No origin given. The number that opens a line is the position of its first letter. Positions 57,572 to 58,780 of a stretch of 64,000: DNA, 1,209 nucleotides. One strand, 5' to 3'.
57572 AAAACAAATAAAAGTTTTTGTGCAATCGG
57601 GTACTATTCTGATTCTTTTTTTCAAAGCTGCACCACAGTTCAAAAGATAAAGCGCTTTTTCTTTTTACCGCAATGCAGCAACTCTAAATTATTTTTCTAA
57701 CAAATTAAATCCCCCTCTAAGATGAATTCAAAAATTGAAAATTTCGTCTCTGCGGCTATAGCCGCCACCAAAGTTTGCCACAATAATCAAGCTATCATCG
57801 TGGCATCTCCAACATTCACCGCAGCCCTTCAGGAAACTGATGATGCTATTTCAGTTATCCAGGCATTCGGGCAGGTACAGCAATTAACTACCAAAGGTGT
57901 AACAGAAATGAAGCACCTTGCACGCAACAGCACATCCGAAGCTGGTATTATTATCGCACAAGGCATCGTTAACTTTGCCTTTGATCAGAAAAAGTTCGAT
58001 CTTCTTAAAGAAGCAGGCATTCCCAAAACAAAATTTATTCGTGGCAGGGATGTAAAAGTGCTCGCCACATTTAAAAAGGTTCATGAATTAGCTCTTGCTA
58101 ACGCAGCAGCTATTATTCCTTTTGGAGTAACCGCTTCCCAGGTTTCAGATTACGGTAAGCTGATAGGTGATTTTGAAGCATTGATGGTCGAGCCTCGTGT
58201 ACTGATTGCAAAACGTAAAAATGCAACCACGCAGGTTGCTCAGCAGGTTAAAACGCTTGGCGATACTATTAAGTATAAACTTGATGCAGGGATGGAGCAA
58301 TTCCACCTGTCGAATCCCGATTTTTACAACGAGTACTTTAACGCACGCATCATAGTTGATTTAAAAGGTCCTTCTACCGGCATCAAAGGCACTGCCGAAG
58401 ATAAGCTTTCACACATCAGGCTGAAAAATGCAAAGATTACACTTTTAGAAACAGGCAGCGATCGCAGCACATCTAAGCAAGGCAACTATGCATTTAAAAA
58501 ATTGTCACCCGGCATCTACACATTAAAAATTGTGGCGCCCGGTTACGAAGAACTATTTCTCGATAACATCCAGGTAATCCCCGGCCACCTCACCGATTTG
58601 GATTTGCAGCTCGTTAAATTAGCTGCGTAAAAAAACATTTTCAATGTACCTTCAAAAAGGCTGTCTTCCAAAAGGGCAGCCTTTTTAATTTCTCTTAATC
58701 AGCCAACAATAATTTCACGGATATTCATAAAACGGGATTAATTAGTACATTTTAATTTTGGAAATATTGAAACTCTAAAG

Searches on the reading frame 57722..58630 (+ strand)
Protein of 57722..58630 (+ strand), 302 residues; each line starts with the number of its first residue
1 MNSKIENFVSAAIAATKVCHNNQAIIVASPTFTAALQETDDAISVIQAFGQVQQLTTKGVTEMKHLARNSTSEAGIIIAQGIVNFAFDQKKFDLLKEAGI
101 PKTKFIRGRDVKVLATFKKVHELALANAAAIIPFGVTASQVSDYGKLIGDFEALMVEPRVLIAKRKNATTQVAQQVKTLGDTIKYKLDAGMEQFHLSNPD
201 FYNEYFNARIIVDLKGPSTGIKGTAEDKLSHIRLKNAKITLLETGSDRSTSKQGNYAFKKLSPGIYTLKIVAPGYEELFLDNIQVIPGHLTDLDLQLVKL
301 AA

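Call 38: search_protein_families(library=pfam, proteins=[window:57722-58630:+], max_evalue=0.0001)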
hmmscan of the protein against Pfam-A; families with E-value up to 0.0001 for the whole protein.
window:57722-58630:+ (302 aa): 2 families
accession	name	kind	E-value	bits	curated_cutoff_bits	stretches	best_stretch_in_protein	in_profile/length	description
PF13620.12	CarboxypepD_reg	-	1.1e-10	42.1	32.3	1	221-297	2-81/82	Carboxypeptidase regulatory-like domain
PF13715.12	CarbopepD_reg_2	-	1.2e-05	25.7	32.2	1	221-277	1-57/88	CarboxypepD_reg-like domain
